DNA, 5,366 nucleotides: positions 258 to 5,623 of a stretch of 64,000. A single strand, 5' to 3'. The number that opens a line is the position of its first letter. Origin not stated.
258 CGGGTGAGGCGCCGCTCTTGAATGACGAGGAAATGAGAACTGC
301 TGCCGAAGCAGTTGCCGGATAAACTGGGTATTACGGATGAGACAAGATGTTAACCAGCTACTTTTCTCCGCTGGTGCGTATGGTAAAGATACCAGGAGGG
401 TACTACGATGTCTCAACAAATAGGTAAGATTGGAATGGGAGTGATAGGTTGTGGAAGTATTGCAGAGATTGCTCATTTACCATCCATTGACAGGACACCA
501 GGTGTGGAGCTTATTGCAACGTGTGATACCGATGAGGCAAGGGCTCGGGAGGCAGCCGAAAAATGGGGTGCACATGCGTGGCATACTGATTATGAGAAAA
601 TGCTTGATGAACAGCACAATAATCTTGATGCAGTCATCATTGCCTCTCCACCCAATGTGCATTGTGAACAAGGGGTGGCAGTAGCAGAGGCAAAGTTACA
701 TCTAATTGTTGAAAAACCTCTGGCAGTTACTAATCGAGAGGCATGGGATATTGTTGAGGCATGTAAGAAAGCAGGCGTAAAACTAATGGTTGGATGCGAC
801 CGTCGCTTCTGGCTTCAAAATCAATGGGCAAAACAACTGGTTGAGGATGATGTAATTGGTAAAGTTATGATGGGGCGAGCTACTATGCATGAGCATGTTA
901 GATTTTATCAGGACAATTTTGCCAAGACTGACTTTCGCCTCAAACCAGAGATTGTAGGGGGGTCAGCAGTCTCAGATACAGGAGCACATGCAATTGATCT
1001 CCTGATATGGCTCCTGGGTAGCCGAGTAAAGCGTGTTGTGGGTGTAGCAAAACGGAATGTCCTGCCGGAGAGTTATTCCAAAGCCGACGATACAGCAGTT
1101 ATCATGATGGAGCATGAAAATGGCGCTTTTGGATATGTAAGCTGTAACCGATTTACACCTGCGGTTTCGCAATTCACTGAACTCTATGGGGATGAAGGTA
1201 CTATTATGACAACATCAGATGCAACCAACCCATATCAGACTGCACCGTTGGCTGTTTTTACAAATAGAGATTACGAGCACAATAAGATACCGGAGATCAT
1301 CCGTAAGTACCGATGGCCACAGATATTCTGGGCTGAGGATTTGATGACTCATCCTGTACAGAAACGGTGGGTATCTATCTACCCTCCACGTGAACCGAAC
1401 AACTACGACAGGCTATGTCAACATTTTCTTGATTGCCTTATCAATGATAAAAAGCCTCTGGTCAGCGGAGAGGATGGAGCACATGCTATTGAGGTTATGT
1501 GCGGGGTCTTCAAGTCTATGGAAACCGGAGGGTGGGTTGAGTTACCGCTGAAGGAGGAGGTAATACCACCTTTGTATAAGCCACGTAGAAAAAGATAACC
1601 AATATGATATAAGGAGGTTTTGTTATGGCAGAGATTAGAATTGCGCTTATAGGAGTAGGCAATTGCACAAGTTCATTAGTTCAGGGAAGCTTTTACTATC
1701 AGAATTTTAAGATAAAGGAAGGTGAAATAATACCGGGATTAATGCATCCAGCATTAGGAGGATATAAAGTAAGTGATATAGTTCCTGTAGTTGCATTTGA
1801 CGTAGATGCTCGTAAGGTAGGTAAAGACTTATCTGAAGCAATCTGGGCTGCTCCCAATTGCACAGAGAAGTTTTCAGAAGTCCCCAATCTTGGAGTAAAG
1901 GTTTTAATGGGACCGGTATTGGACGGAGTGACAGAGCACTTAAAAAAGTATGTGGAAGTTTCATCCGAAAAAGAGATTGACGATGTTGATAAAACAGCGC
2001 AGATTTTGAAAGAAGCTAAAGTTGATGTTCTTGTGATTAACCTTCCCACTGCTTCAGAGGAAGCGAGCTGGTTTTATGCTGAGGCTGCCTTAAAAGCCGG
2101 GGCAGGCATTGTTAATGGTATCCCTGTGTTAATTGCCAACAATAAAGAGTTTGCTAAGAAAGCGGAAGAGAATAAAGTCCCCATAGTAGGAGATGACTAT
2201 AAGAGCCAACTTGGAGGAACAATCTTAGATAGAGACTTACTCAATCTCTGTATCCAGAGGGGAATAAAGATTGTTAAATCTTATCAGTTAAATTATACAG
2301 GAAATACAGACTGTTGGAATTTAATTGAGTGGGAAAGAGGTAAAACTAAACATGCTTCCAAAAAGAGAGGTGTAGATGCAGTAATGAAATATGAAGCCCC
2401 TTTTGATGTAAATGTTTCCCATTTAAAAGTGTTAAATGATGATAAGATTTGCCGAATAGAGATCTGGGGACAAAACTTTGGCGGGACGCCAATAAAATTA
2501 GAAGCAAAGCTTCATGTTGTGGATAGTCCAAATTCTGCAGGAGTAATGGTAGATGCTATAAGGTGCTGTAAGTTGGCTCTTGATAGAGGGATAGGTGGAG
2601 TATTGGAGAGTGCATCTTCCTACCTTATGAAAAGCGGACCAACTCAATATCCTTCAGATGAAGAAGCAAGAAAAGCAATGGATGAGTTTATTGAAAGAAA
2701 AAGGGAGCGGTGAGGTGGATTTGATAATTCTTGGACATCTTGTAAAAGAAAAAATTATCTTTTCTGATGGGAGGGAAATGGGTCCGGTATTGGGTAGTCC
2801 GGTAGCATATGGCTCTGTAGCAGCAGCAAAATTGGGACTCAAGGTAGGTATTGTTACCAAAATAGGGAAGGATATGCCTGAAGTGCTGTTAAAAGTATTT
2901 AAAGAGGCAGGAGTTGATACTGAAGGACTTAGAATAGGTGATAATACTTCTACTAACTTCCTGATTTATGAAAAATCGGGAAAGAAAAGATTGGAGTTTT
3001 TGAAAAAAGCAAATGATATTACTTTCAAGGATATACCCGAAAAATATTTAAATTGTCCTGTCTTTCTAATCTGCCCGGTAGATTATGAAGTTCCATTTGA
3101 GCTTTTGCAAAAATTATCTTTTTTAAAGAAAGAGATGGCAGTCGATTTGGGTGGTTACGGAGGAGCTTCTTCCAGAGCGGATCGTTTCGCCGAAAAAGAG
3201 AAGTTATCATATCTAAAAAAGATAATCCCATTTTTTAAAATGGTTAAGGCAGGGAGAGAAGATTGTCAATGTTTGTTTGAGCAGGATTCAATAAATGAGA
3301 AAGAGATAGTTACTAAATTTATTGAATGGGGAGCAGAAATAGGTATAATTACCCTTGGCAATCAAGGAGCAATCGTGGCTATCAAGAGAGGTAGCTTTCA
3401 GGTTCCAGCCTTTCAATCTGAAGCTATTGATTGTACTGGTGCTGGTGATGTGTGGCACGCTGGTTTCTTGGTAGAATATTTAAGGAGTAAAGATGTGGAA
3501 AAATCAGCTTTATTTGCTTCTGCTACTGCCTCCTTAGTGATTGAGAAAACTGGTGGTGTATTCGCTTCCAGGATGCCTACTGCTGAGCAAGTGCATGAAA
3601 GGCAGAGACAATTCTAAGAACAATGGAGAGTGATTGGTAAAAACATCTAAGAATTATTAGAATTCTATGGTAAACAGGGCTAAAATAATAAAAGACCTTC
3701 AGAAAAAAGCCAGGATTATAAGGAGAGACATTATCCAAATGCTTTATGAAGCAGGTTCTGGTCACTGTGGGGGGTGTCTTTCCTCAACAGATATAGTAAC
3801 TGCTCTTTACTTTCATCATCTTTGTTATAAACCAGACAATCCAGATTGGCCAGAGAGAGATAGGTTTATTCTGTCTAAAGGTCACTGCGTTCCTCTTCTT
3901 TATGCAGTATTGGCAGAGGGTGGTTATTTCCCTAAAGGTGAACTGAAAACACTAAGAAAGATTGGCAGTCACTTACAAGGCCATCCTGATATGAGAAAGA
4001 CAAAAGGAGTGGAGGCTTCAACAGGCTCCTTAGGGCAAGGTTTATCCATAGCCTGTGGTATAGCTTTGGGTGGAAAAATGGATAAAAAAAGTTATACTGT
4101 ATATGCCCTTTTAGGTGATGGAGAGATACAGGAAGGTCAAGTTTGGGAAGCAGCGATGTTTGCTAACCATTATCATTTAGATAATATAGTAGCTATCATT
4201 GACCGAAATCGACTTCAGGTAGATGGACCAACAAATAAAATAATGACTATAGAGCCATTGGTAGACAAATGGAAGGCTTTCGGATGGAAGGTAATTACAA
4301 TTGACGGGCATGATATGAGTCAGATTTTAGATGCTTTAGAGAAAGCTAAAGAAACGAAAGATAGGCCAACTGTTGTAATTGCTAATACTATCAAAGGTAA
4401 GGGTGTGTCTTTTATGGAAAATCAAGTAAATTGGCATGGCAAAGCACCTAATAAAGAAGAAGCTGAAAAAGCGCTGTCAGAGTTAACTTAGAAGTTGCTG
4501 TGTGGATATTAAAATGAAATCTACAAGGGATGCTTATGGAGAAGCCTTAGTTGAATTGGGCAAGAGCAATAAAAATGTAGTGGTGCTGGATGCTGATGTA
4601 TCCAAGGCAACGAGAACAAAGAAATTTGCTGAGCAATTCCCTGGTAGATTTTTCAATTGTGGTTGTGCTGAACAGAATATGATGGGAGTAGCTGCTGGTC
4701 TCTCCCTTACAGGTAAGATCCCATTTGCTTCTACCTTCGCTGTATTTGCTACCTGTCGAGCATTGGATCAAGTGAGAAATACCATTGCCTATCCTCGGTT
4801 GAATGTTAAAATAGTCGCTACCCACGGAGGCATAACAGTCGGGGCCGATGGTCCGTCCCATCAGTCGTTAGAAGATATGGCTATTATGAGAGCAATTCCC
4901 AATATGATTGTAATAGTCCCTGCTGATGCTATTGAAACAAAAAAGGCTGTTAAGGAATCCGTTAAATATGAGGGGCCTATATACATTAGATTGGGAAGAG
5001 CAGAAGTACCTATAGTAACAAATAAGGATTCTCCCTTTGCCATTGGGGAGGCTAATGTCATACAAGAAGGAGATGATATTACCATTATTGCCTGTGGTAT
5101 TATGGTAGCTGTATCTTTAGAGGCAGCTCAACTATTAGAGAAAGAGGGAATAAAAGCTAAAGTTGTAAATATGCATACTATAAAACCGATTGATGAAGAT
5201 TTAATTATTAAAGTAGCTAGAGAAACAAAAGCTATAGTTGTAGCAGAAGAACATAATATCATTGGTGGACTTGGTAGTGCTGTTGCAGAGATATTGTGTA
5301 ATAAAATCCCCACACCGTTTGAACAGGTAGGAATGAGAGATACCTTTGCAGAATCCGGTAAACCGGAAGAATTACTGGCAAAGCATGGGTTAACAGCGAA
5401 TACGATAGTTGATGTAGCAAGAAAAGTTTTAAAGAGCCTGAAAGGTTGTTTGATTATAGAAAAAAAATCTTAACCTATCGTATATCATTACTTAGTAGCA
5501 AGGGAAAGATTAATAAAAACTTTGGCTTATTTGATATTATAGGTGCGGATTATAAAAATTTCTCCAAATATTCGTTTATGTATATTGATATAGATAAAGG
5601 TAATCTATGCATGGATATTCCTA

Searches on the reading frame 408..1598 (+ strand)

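Call 23: search_protein_families(library=pfam, proteins=[window:408-1598:+], max_evalue=0.00001)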
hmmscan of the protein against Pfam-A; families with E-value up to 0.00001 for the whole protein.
window:408-1598:+ (396 aa): 3 families
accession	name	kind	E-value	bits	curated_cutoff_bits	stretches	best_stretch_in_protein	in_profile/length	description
PF01408.29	GFO_IDH_MocA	-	3.3e-25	89.6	24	1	9-129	2-119/120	Oxidoreductase family, NAD-binding Rossmann fold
PF22725.1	GFO_IDH_MocA_C3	-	6.4e-25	88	27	1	139-266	2-123/124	GFO/IDH/MocA C-terminal domain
PF02894.22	GFO_IDH_MocA_C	-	2.1e-24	87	22.9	1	142-379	1-218/218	Oxidoreductase family, C-terminal alpha/beta domain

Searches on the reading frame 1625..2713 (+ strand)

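Call 23: search_protein_families(library=pfam, proteins=[window:1625-2713:+], max_evalue=0.00001)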
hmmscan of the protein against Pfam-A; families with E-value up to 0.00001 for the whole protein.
window:1625-2713:+ (362 aa): 1 family
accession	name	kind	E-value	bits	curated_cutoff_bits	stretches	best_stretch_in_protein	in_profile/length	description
PF01658.22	Inos-1-P_synth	-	1.7e-22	80.1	27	1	197-301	1-107/107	Myo-inositol-1-phosphate synthase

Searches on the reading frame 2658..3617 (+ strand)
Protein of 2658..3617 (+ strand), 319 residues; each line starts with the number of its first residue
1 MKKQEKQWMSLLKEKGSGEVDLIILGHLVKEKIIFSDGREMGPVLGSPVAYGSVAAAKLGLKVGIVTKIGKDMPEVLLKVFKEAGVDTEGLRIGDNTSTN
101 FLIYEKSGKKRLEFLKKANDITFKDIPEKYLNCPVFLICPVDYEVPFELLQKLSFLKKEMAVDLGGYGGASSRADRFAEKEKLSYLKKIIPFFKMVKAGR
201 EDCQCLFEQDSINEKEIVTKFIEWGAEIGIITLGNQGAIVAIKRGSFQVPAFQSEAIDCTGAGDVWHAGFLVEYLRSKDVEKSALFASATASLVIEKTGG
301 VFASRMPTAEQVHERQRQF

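Call 23: search_protein_families(library=pfam, proteins=[window:2658-3617:+], max_evalue=0.00001)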
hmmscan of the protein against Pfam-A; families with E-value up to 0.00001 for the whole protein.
window:2658-3617:+ (319 aa): 1 family
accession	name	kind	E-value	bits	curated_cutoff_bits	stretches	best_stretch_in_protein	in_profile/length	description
PF00294.29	PfkB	-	7.8e-32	111.2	25.8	1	54-302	44-297/302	pfkB family carbohydrate kinase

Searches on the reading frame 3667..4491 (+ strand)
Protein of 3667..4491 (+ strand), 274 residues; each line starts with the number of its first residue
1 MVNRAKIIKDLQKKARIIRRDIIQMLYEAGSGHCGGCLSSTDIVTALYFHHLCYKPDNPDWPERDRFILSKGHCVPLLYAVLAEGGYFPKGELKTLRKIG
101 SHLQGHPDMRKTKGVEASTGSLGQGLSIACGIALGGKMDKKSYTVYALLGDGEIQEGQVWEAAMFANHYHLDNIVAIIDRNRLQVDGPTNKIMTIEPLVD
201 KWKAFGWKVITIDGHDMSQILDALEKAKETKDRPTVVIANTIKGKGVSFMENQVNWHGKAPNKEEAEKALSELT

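Call 23: search_protein_families(library=pfam, proteins=[window:3667-4491:+], max_evalue=0.00001)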
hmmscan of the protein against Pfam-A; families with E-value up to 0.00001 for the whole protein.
window:3667-4491:+ (274 aa): 5 families
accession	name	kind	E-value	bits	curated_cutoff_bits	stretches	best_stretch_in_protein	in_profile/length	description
PF00456.26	Transketolase_N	-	7.5e-62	209.7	22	1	15-268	6-270/334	Transketolase, thiamine diphosphate binding domain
PF00676.26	E1_dh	-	2.2e-13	50.3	22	1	110-232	91-212/300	Dehydrogenase E1 component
PF13292.11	DXP_synthase_N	-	1.3e-12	48.1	21.2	1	9-182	16-172/274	1-deoxy-D-xylulose-5-phosphate synthase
PF09364.15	XFP_N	-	4.7e-07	29.4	23.7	1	111-221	131-241/364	XFP N-terminal domain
PF02775.26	TPP_enzyme_C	-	3.9e-06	27.2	21.9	0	117-237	25-149/151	Thiamine pyrophosphate enzyme, C-terminal TPP binding domain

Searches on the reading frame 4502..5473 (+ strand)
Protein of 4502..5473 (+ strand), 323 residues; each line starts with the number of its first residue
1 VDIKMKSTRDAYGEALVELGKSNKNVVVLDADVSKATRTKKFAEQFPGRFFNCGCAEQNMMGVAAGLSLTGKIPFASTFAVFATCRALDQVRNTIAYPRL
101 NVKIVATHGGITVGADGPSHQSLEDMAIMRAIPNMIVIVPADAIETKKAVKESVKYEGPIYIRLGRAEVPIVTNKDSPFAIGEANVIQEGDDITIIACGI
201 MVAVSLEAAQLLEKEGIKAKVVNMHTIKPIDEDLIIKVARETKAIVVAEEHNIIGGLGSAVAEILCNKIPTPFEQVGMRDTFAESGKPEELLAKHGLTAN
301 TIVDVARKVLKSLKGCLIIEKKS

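Call 23: search_protein_families(library=pfam, proteins=[window:4502-5473:+], max_evalue=0.00001)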
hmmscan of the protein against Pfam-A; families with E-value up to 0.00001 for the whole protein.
window:4502-5473:+ (323 aa): 4 families
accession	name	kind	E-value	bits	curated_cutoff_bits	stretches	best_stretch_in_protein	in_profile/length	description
PF02779.29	Transket_pyr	-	4.8e-49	166.8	27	1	6-170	3-173/174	Transketolase, pyrimidine binding domain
PF02780.25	Transketolase_C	-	3e-36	124.5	25.9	1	182-302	1-124/124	Transketolase, C-terminal domain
PF22613.1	Transketolase_C_1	-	7.2e-08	33.1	27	1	189-298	10-113/113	Transketolase-like TK C-terminal domain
PF17147.9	PFOR_II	-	2.5e-06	28.2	27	0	192-264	2-74/102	Pyruvate:ferredoxin oxidoreductase core domain II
